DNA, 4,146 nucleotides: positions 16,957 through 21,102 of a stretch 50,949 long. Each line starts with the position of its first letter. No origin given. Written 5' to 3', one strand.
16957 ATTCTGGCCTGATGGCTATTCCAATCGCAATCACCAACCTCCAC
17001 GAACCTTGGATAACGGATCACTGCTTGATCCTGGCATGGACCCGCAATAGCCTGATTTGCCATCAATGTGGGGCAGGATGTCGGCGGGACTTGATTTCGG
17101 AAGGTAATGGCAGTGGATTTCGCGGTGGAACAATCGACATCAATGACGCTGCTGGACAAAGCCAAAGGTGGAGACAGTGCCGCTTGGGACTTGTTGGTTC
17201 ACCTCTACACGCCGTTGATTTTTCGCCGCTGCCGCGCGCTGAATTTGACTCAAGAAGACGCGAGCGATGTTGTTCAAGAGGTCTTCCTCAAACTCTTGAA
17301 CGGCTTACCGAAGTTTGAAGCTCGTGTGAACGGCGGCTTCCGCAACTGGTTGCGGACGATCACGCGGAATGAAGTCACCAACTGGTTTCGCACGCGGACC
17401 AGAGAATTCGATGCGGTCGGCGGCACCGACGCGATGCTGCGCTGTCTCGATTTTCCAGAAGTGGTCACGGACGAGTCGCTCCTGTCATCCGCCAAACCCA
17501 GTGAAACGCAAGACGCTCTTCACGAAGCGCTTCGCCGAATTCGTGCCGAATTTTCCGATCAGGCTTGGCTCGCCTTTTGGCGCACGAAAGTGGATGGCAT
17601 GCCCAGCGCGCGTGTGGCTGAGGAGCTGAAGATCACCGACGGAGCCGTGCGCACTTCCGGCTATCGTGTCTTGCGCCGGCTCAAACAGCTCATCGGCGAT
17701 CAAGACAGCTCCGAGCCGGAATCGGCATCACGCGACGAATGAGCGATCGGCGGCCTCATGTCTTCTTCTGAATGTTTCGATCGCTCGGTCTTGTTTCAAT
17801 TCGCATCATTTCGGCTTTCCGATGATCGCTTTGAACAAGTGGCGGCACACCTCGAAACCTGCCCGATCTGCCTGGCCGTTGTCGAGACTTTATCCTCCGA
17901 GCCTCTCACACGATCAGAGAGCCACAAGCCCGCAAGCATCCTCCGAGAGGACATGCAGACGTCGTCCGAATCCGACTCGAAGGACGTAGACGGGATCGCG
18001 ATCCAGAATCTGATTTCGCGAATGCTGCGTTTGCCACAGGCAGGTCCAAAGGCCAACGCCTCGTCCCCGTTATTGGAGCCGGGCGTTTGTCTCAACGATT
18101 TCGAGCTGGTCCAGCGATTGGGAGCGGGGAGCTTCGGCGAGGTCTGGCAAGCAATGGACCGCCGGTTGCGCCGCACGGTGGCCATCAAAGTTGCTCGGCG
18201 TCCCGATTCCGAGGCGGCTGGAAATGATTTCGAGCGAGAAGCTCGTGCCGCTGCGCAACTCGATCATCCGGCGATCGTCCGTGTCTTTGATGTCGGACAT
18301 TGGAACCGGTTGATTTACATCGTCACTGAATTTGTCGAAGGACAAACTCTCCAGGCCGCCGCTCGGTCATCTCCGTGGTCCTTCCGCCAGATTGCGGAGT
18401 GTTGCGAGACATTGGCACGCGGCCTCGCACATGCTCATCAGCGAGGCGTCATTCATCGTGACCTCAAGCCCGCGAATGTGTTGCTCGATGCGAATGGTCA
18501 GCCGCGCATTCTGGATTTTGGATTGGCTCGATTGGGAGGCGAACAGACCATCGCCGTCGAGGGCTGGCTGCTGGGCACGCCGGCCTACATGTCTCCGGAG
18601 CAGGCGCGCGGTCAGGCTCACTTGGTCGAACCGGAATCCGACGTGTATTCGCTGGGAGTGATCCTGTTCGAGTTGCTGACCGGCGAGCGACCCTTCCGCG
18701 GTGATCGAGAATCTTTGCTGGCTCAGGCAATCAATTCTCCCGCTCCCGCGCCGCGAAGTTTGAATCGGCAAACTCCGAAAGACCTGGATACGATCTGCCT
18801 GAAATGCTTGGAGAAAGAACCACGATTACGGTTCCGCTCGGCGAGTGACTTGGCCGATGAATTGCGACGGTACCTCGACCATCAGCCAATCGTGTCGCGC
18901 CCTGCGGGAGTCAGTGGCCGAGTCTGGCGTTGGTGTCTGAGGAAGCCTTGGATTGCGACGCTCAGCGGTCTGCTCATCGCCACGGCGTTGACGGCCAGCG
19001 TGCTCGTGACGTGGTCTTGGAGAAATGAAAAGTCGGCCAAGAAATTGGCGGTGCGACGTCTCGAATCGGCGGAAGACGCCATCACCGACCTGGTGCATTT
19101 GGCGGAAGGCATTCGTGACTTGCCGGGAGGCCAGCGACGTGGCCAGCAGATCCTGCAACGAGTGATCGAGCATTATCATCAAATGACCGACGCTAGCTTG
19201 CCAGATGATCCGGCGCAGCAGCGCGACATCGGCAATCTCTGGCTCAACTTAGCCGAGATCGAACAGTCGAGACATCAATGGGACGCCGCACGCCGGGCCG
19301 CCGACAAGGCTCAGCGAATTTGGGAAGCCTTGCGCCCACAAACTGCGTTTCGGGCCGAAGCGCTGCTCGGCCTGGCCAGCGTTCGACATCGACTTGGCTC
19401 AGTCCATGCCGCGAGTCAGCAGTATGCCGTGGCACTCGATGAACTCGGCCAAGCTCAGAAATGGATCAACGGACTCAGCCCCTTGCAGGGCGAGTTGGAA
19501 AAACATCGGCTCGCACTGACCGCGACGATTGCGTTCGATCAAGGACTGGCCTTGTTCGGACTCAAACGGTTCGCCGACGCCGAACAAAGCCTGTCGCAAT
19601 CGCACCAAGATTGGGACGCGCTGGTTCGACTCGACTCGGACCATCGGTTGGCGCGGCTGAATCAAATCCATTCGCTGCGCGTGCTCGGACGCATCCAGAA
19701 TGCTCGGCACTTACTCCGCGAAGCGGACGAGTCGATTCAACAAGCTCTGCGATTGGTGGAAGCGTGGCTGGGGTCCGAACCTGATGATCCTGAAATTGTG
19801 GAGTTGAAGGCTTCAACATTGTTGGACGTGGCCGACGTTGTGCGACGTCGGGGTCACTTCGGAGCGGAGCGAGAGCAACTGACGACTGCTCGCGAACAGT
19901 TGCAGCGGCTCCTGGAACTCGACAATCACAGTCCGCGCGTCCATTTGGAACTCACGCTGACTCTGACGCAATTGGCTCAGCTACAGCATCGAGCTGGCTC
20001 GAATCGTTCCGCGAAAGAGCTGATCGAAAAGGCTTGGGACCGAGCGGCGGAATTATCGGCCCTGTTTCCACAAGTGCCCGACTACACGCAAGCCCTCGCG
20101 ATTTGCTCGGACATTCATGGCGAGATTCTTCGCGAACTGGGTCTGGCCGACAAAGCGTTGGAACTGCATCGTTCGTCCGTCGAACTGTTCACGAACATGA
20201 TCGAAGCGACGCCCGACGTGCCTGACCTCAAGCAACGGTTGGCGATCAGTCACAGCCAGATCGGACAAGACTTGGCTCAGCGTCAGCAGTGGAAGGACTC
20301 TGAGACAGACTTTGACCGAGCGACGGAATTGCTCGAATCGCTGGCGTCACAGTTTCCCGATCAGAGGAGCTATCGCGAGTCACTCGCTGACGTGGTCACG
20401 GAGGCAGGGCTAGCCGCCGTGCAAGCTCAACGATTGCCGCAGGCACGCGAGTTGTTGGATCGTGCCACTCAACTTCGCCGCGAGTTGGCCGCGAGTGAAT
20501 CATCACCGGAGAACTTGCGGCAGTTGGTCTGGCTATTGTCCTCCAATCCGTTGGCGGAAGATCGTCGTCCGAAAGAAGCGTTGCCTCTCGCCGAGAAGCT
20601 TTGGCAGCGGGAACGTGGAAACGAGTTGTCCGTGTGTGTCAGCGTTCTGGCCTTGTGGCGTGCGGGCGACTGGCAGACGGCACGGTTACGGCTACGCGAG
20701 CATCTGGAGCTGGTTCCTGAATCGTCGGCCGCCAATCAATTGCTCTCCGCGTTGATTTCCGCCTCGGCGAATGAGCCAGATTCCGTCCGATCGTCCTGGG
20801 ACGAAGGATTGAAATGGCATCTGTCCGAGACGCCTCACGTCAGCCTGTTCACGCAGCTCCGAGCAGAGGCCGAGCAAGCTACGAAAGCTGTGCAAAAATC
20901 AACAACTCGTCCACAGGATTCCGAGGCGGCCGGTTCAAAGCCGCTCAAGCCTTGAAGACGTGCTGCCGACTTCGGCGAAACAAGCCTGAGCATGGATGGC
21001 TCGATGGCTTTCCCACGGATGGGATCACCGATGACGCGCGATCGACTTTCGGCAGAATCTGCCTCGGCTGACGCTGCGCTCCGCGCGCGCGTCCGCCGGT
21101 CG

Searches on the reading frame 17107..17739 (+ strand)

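Call 42: search_protein_families(library=pfam, proteins=[window:17107-17739:+], max_evalue=0.001)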
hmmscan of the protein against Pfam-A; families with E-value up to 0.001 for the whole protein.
window:17107-17739:+ (211 aa): 3 families
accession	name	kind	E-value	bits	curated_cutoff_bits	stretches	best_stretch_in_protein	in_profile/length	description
PF04542.20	Sigma70_r2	-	1.1e-14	54.4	24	1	30-99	1-70/71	Sigma-70 region 2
PF12645.13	HTH_16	-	7.5e-05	23.2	22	1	14-71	2-65/65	Helix-turn-helix domain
PF08281.18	Sigma70_r4_2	-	0.00025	21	25.7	0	156-192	18-54/54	Sigma-70, region 4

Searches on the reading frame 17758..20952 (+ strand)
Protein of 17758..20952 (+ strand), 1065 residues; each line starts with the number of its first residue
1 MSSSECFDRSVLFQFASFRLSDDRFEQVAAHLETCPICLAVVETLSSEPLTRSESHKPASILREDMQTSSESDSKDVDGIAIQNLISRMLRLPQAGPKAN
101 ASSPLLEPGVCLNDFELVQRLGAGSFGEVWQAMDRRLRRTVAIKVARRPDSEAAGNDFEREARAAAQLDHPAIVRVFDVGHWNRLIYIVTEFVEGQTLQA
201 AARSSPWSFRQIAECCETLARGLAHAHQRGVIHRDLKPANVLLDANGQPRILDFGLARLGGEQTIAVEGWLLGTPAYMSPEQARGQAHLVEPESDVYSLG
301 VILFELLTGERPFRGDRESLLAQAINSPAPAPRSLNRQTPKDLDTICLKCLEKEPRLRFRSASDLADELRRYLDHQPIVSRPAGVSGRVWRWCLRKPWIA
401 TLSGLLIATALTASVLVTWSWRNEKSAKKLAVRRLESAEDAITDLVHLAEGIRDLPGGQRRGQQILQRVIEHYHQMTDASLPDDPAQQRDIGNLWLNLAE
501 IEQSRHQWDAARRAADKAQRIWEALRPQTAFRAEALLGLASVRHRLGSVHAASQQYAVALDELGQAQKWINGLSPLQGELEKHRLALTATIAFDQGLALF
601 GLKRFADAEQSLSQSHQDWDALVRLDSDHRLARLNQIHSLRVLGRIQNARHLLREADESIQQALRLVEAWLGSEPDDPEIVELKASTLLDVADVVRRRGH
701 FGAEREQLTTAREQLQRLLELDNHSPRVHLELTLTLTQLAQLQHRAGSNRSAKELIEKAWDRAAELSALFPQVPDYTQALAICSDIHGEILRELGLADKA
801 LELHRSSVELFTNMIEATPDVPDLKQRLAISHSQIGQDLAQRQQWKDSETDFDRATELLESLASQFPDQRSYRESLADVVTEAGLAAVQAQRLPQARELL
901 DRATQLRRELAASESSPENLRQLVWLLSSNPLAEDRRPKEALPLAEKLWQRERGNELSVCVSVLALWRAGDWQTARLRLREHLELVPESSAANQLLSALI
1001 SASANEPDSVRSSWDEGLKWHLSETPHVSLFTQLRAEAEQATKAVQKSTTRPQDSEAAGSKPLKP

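Call 42: search_protein_families(library=pfam, proteins=[window:17758-20952:+], max_evalue=0.001)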
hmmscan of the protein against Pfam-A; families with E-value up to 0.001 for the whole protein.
window:17758-20952:+ (1065 aa): 9 families
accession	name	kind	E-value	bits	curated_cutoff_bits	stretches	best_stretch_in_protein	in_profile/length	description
PF00069.31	Pkinase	-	4.8e-50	170.8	31.7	1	115-360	1-253/263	Protein kinase domain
PF07714.23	PK_Tyr_Ser-Thr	-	4.9e-38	131.3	23.1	1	116-359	2-249/258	Protein tyrosine and serine/threonine kinase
PF13424.12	TPR_12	-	1.1e-16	61.2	30.1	1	491-561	2-73/77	Tetratricopeptide repeat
PF13428.12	TPR_14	-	4.3e-09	36.6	23.5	0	964-996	9-41/44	Tetratricopeptide repeat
PF07719.23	TPR_2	-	5.6e-09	35.9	27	0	831-858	3-30/34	Tetratricopeptide repeat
PF14559.12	TPR_19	-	1e-06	29.4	25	0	932-999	1-68/68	Tetratricopeptide repeat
PF03109.22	ABC1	-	2.9e-06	27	22.9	1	183-258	140-215/244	ABC1 atypical kinase-like domain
PF01636.29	APH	-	3.3e-05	24.2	23.2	1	220-260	159-200/239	Phosphotransferase enzyme family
PF00515.34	TPR_1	-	0.00043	20.4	27.8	0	830-858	2-30/34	Tetratricopeptide repeat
